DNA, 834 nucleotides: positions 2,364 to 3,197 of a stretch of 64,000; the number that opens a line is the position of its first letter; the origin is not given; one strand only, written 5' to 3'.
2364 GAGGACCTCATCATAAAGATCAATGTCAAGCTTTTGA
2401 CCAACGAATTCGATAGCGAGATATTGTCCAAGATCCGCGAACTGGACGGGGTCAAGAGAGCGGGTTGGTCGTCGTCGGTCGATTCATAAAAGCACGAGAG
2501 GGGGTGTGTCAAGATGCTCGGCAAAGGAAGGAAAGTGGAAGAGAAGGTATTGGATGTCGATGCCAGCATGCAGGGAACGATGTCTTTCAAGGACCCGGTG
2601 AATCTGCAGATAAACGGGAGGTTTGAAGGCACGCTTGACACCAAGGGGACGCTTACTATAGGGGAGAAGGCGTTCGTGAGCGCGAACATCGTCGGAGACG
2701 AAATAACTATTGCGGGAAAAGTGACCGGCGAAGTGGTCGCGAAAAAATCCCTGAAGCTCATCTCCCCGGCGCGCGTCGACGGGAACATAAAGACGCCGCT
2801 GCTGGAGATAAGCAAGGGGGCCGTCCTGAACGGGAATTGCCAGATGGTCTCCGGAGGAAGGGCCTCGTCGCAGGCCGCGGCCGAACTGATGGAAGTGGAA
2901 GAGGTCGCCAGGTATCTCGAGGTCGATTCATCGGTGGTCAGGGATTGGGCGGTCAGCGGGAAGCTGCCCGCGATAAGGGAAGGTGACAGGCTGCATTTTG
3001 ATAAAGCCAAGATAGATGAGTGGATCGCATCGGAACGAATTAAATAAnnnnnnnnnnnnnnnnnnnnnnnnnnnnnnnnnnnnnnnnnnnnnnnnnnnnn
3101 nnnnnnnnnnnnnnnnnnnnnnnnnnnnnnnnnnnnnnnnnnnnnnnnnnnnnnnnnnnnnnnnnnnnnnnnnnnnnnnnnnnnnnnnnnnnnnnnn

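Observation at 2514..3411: Bactofilin fused to a DNA-binding HTH, followed by a membrane-anchored HTH paralog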

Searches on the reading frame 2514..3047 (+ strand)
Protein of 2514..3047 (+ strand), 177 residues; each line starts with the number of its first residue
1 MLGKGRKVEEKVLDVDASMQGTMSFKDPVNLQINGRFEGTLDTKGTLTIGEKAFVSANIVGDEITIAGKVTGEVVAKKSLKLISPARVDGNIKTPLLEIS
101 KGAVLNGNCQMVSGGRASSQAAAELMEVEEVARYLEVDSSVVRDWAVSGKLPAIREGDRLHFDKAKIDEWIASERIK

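Call 3: search_protein_families(library=pfam, proteins=[window:2514-3047:+], max_evalue=0.1)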
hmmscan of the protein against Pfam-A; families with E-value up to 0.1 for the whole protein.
window:2514-3047:+ (177 aa): 4 families
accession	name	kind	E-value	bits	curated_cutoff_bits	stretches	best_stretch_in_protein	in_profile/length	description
PF04519.19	Bactofilin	-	2.4e-24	85.9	27.9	1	12-110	2-98/98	Polymer-forming cytoskeletal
PF12728.13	HTH_17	-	5e-10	39.9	27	1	126-174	2-50/51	Helix-turn-helix domain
PF13411.12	MerR_1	-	0.0021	18.6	21.6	1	126-168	1-44/69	MerR HTH family regulatory protein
PF21531.3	Rv2175c_wHTH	-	0.046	14.1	27.1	1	121-159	11-49/57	DNA-binding protein Rv2175c, wHTH domain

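Call 4: search_protein_families(library=ncbifam, proteins=[window:2514-3047:+], max_evalue=0.1)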
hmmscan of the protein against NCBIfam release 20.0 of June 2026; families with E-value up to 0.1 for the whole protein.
window:2514-3047:+ (177 aa): 3 families
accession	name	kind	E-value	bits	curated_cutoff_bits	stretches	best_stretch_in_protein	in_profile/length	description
NF047737.1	antiphage_MADS1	equivalog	1.1e-09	38.4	80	1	124-171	2-49/49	methylation-associated defense system helix-turn-helix domain-containing protein MAD1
TIGR01764.1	excise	domain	2.5e-08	34.1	28.8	1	126-172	2-48/49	excisionase family DNA-binding protein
NF033787.1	HTH_BldC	subfamily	7.2e-06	25.8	77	1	124-167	1-45/49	BldC family transcriptional regulator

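Call 6: find_homologous_proteins(query=window:2514-3044:+)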
Query window:2514-3044:+ (177 aa): 1661 proteins with E <= 0.001 among 1970 candidates; the best 120 are listed.
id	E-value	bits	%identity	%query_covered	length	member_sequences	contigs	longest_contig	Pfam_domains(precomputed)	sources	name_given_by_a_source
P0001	3.5e-101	354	93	100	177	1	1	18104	PF12728.14,PF04519.20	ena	-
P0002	3.7e-101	354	93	100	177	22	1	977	PF12728.14,PF04519.20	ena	-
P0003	8.6e-100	350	92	100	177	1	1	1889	PF12728.14,PF04519.20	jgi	-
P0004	9.9e-100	349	92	100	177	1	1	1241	PF12728.14,PF04519.20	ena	-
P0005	1.9e-99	348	92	100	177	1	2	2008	PF12728.14,PF04519.20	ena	-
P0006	9.2e-99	346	91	100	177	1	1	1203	PF12728.14,PF04519.20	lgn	-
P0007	9.7e-99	346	91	100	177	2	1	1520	PF12728.14,PF04519.20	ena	-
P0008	3.0e-98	345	92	100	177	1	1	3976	PF12728.14,PF04519.20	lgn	-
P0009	8.9e-98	343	90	100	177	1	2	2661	PF12728.14,PF04519.20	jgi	jgi:excisionase family DNA binding protein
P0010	2.1e-97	342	90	100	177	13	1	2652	PF12728.14,PF04519.20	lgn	-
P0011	3.4e-97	341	89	100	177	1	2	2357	PF12728.14,PF04519.20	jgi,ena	-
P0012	7.9e-97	340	89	100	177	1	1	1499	PF12728.14,PF04519.20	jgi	-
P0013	2.8e-96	338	88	100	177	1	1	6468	PF12728.14,PF04519.20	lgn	-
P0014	1.6e-95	336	89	100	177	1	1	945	PF12728.14,PF04519.20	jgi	jgi:excisionase family DNA binding protein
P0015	2.3e-94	332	88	100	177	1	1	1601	PF12728.14,PF04519.20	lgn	-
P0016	4.8e-94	331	86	100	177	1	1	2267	PF12728.14,PF04519.20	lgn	-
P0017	1.5e-92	326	82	100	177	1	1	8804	PF12728.14,PF04519.20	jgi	-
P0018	3.6e-92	325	83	100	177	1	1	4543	PF12728.14,PF04519.20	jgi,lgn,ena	-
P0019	3.7e-92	325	85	100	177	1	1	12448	PF12728.14,PF04519.20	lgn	-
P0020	5.9e-91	321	82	100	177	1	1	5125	PF12728.14,PF04519.20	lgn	-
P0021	8.9e-91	320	84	100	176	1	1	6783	PF12728.14,PF04519.20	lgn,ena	-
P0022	1.7e-90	319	84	100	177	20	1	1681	PF12728.14,PF04519.20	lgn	-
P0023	7.6e-90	317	81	100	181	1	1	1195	PF12728.14,PF04519.20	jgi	-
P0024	1.5e-87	310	79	100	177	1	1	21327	PF12728.14,PF04519.20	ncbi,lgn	-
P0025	3.5e-87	309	81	100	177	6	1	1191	PF12728.14,PF04519.20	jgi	-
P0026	9.6e-86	304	78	100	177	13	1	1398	PF12728.14,PF04519.20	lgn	-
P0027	1.5e-85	303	77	100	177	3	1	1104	PF12728.14,PF04519.20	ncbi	-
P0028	1.5e-85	303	79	100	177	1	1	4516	PF12728.14,PF04519.20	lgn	-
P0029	1.9e-85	303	78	100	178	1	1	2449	PF12728.14,PF04519.20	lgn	-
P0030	3.0e-85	302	77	100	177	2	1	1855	PF12728.14,PF04519.20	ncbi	-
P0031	1.9e-84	300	77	100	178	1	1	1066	PF12728.14,PF04519.20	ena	-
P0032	4.9e-83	295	76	94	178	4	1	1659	PF12728.14,PF04519.20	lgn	-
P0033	5.6e-83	295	73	100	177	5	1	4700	PF12728.14,PF04519.20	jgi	-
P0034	8.0e-83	294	77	94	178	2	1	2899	PF12728.14,PF04519.20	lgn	-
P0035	4.2e-82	292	78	94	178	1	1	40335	PF12728.14,PF04519.20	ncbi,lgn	-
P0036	6.0e-82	292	75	100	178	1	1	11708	PF12728.14,PF04519.20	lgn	-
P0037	3.7e-81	289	75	94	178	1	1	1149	PF12728.14,PF04519.20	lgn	-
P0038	7.7e-81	288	75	100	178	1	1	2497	PF12728.14,PF04519.20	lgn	-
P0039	8.6e-81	288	74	100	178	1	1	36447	PF12728.14,PF04519.20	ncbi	ncbi:MAG: polymer-forming cytoskeletal protein [Candidatus Omnitrophota bacterium]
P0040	2.2e-80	286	74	100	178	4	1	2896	PF12728.14,PF04519.20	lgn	-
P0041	1.3e-79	284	75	93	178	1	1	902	PF12728.14,PF04519.20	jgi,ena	-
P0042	9.3e-79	281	73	93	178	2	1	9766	PF12728.14,PF04519.20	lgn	-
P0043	5.2e-77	275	72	94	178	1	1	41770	PF12728.14,PF04519.20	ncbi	-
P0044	7.2e-77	275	72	93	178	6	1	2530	PF12728.14,PF04519.20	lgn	-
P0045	3.8e-68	247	62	100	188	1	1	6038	PF12728.14,PF04519.20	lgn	-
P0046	2.2e-64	234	63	95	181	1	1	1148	PF12728.14,PF04519.20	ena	-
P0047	3.5e-63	231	60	98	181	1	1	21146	PF12728.14,PF04519.20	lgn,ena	-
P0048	3.8e-61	224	61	98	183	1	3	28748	PF12728.14,PF04519.20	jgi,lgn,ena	-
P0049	1.1e-60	222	59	97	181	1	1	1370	PF12728.14,PF04519.20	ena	-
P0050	1.3e-60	222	61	100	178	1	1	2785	PF12728.14,PF04519.20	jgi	-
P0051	2.2e-60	221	59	100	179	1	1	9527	PF12728.14,PF04519.20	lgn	-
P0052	2.6e-60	221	59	100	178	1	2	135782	PF12728.14,PF04519.20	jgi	jgi:excisionase family DNA binding protein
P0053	2.7e-60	221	60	100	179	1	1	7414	PF12728.14,PF04519.20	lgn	-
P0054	4.2e-60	221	60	99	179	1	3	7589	PF12728.14,PF04519.20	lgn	-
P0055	4.3e-60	220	59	97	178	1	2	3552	PF12728.14,PF04519.20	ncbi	-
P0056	4.7e-60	220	57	100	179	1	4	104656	PF12728.14,PF04519.20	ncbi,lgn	-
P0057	5.4e-60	220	60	100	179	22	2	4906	PF12728.14,PF04519.20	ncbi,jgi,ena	-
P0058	6.2e-60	220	61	100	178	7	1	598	PF12728.14,PF04519.20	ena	-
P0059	8.0e-60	220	61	95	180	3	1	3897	PF12728.14,PF04519.20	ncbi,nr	ncbi:MAG: polymer-forming cytoskeletal protein [Candidatus Omnitrophica bacterium]|nr:polymer-formin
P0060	8.4e-60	220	59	95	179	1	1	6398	PF12728.14,PF04519.20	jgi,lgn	jgi:excisionase family DNA binding protein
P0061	9.3e-60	219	58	100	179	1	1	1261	PF12728.14,PF04519.20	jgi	-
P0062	1.0e-59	219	57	98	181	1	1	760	PF12728.14,PF04519.20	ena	-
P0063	1.2e-59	219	61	94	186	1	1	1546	PF12728.14,PF04519.20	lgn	-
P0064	1.5e-59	219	59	95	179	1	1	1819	PF12728.14,PF04519.20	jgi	jgi:excisionase family DNA binding protein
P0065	1.5e-59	219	60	100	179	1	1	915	PF12728.14,PF04519.20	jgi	-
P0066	2.1e-59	218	60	95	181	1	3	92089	PF12728.14,PF04519.20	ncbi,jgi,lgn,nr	ncbi:MAG: polymer-forming cytoskeletal protein [Candidatus Omnitrophica bacterium]|nr:polymer-formin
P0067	2.4e-59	218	58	100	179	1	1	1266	PF12728.14,PF04519.20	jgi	-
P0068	2.6e-59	218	60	95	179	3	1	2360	PF12728.14,PF04519.20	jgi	jgi:excisionase family DNA binding protein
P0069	2.9e-59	218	57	100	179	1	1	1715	PF12728.14,PF04519.20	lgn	-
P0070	3.0e-59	218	59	97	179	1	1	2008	PF12728.14,PF04519.20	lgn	-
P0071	3.0e-59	218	60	100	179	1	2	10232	PF12728.14,PF04519.20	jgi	jgi:excisionase family DNA binding protein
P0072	3.1e-59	218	59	97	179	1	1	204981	PF12728.14,PF04519.20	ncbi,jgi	jgi:excisionase family DNA binding protein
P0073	3.5e-59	218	58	95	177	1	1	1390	PF12728.14,PF04519.20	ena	-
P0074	3.7e-59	217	58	95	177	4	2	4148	PF12728.14,PF04519.20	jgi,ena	-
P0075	3.8e-59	217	60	97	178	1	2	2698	PF12728.14,PF04519.20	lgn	-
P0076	3.9e-59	217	58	100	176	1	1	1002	PF12728.14,PF04519.20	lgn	-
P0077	4.1e-59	217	58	97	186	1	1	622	PF12728.14,PF04519.20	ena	-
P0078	4.5e-59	217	57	99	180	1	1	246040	PF12728.14,PF04519.20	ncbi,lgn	-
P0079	4.6e-59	217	56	97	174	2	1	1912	PF12728.14,PF04519.20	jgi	-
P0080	5.1e-59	217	56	100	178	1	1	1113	PF12728.14,PF04519.20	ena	-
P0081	5.6e-59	217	59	98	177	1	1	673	PF12728.14,PF04519.20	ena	-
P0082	6.4e-59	217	59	97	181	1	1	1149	PF12728.14,PF04519.20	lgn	-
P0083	6.5e-59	217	59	99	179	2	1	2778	PF12728.14,PF04519.20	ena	-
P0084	7.7e-59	216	60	100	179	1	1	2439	PF12728.14,PF04519.20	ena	-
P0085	9.6e-59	216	59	96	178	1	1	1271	PF12728.14,PF04519.20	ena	-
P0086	1.0e-58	216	58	100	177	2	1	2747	PF12728.14,PF04519.20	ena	-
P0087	1.0e-58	216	59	100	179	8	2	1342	PF12728.14,PF04519.20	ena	-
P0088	1.0e-58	216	58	98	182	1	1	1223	PF12728.14,PF04519.20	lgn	-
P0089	1.2e-58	216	59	97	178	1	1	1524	PF12728.14,PF04519.20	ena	-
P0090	1.2e-58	216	57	94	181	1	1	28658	PF12728.14,PF04519.20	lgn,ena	-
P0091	1.3e-58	216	59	97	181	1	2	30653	PF12728.14,PF04519.20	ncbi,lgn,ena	-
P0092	1.4e-58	216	56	99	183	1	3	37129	PF12728.14,PF04519.20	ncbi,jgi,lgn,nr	ncbi:MAG: polymer-forming cytoskeletal protein [Candidatus Omnitrophica bacterium]|nr:polymer-formin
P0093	1.4e-58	216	59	100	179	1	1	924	PF12728.14,PF04519.20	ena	-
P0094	1.6e-58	215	59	100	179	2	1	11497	PF12728.14,PF04519.20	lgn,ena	-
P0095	1.7e-58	215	58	95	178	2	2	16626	PF12728.14,PF04519.20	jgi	-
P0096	1.8e-58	215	59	95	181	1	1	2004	PF12728.14,PF04519.20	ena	-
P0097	2.1e-58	215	58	100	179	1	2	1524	PF12728.14,PF04519.20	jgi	jgi:excisionase family DNA binding protein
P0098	2.1e-58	215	57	95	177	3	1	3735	PF12728.14,PF04519.20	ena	-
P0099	2.2e-58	215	59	100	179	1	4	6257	PF12728.14,PF04519.20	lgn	-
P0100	2.5e-58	215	58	95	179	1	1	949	PF12728.14,PF04519.20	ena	-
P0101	2.6e-58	215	56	100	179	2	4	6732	PF12728.14,PF04519.20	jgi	jgi:excisionase family DNA binding protein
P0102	2.9e-58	215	58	100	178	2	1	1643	PF12728.14,PF04519.20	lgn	-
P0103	3.2e-58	214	59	99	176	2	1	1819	PF12728.14,PF04519.20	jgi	-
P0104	3.2e-58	214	60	100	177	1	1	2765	PF12728.14,PF04519.20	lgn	-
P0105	3.2e-58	214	60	98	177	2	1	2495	PF12728.14,PF04519.20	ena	-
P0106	3.2e-58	214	59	95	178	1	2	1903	PF12728.14,PF04519.20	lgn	-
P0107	3.3e-58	214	60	98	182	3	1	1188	PF12728.14,PF04519.20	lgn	-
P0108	3.4e-58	214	61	95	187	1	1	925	PF12728.14,PF04519.20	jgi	jgi:excisionase family DNA binding protein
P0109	3.5e-58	214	60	100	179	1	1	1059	PF12728.14,PF04519.20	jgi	-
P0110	3.7e-58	214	58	100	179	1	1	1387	PF12728.14,PF04519.20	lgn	-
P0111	3.9e-58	214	59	97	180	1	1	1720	PF12728.14,PF04519.20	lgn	-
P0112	4.4e-58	214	58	100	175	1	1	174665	PF12728.14,PF04519.20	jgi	jgi:excisionase family DNA binding protein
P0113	4.6e-58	214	56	98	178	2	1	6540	PF12728.14,PF04519.20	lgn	-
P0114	4.8e-58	214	56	97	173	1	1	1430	PF12728.14,PF04519.20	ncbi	-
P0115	4.9e-58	214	58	98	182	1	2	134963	PF12728.14,PF04519.20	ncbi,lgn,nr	ncbi:MAG: polymer-forming cytoskeletal protein [Candidatus Omnitrophica bacterium]|nr:polymer-formin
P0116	5.3e-58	214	59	100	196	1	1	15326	PF12728.14,PF04519.20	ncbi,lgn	-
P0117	5.6e-58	214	56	98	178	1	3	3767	PF12728.14,PF04519.20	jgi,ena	-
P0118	5.7e-58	214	60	95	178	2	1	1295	PF12728.14,PF04519.20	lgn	-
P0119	5.8e-58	214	59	95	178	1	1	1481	PF12728.14,PF04519.20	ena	-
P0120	5.9e-58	214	61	100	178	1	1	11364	PF12728.14,PF04519.20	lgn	-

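Call 10: find_encoding_contigs(protein=P0078, flank=6000, max_places=2)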
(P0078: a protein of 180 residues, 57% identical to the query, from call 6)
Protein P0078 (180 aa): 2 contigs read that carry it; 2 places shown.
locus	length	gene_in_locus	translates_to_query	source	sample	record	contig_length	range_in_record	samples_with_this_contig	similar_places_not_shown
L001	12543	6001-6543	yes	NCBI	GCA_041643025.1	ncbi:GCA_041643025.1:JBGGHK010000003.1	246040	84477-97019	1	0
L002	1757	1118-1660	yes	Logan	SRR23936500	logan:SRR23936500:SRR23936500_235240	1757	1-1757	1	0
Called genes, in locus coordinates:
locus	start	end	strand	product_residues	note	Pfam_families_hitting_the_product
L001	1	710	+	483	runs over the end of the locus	PF01425:Amidase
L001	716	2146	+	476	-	PF02934:GatB_N, PF02637:GatB_Yqey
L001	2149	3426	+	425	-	PF22694:CtpB_N-like, PF00595:PDZ, PF13180:PDZ_2, PF17820:PDZ_6, PF03572:Peptidase_S41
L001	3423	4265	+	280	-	PF04748:Polysacc_deac_2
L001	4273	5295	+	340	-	PF00814:TsaD, PF22521:HypF_C_2 (weak)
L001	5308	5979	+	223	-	PF02308:MgtC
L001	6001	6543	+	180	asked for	PF04519:Bactofilin, PF12728:HTH_17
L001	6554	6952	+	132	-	PF12728:HTH_17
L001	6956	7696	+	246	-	PF00731:AIRC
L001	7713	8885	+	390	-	PF01969:Ni_insertion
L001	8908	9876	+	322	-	PF00595:PDZ, PF13180:PDZ_2 (weak), PF17820:PDZ_6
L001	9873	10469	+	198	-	PF00672:HAMP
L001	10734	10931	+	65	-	PF12728:HTH_17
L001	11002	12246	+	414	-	PF00109:ketoacyl-synt, PF02801:Ketoacyl-synt_C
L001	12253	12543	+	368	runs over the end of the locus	PF01073:3Beta_HSD, PF01370:Epimerase, PF04321:RmlD_sub_bind (faint), PF07993:NAD_binding_4, PF16363:GDP_Man_Dehyd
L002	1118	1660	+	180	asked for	PF04519:Bactofilin, PF12728:HTH_17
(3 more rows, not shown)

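Call 11: find_encoding_contigs(protein=P0072, flank=6000, max_places=2)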
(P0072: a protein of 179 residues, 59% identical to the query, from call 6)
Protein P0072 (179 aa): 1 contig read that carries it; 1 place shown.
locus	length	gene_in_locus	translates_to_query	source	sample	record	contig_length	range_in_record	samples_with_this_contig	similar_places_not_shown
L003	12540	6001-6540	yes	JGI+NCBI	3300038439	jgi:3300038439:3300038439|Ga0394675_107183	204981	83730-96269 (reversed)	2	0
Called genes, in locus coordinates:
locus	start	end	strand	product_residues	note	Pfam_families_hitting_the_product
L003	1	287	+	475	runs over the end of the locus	PF01425:Amidase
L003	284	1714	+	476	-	PF02934:GatB_N, PF02637:GatB_Yqey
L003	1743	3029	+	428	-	PF22694:CtpB_N-like, PF00595:PDZ, PF13180:PDZ_2, PF17820:PDZ_6, PF03572:Peptidase_S41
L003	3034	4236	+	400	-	PF04748:Polysacc_deac_2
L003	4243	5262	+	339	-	PF00814:TsaD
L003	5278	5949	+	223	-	PF02308:MgtC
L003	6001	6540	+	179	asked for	PF04519:Bactofilin, PF12728:HTH_17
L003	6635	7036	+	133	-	PF12728:HTH_17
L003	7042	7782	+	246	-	PF00731:AIRC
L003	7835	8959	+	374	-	PF01969:Ni_insertion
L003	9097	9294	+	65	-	PF12728:HTH_17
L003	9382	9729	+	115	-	PF00072:Response_reg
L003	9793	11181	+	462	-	PF01966:HD, PF13487:HD_5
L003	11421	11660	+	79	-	-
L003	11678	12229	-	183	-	PF01381:HTH_3 (weak), PF13443:HTH_26 (weak), PF07883:Cupin_2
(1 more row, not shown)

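Call 12: find_encoding_contigs(protein=P0112, flank=6000, max_places=2)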
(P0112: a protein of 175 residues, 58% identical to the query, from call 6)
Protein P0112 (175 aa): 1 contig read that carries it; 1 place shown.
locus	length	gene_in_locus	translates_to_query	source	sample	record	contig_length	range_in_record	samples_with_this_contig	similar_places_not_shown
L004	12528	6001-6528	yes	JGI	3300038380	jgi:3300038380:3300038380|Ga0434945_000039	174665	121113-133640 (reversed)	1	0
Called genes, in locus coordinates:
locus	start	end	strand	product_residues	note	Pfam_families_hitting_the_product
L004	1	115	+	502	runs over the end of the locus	PF01425:Amidase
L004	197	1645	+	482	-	PF02934:GatB_N, PF02637:GatB_Yqey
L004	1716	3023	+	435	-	PF22694:CtpB_N-like, PF00595:PDZ, PF13180:PDZ_2, PF17820:PDZ_6, PF03572:Peptidase_S41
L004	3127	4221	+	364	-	PF04748:Polysacc_deac_2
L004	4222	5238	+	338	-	PF00814:TsaD, PF22521:HypF_C_2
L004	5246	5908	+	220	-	PF02308:MgtC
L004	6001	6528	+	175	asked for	PF04519:Bactofilin, PF12728:HTH_17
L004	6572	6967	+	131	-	PF12728:HTH_17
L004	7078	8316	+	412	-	PF28597:T2SSF_N, PF00482:T2SSF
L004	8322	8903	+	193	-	-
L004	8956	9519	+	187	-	PF07963:N_methyl, PF11612:T2SSJ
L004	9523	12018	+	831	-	PF00932:LTD (weak), PF12836:HHH_3, PF03934:T2SSK (weak)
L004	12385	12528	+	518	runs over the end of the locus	PF11104:PilM_2, PF14450:FtsA, PF05137:PilN (weak)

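Call 19: search_solved_structures(query=window:2514-3044:+, max_evalue=1, show_alignments=3)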
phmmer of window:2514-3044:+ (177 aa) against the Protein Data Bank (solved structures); distinct sequences matched with E-value up to 1: 7.
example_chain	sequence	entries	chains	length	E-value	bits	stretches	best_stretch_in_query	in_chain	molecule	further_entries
2n3d_A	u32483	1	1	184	2e-06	31.2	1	12-110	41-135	Bactofilin A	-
6ria_A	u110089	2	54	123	3.4e-05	27.3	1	12-118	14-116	bactofilin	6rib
2f7l_A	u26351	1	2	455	0.011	19.2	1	69-146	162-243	455aa long hypothetical phospho-sugar mutase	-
4j2n_A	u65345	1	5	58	0.036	17.4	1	127-161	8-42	Gp37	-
6ama_A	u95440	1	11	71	0.17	15.3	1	121-167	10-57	Putative DNA-binding protein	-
6amk_A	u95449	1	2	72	0.23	14.9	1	121-167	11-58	Putative DNA-binding protein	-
8z5u_0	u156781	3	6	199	0.68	13.3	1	22-116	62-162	Leucine-rich repeat protein | LRR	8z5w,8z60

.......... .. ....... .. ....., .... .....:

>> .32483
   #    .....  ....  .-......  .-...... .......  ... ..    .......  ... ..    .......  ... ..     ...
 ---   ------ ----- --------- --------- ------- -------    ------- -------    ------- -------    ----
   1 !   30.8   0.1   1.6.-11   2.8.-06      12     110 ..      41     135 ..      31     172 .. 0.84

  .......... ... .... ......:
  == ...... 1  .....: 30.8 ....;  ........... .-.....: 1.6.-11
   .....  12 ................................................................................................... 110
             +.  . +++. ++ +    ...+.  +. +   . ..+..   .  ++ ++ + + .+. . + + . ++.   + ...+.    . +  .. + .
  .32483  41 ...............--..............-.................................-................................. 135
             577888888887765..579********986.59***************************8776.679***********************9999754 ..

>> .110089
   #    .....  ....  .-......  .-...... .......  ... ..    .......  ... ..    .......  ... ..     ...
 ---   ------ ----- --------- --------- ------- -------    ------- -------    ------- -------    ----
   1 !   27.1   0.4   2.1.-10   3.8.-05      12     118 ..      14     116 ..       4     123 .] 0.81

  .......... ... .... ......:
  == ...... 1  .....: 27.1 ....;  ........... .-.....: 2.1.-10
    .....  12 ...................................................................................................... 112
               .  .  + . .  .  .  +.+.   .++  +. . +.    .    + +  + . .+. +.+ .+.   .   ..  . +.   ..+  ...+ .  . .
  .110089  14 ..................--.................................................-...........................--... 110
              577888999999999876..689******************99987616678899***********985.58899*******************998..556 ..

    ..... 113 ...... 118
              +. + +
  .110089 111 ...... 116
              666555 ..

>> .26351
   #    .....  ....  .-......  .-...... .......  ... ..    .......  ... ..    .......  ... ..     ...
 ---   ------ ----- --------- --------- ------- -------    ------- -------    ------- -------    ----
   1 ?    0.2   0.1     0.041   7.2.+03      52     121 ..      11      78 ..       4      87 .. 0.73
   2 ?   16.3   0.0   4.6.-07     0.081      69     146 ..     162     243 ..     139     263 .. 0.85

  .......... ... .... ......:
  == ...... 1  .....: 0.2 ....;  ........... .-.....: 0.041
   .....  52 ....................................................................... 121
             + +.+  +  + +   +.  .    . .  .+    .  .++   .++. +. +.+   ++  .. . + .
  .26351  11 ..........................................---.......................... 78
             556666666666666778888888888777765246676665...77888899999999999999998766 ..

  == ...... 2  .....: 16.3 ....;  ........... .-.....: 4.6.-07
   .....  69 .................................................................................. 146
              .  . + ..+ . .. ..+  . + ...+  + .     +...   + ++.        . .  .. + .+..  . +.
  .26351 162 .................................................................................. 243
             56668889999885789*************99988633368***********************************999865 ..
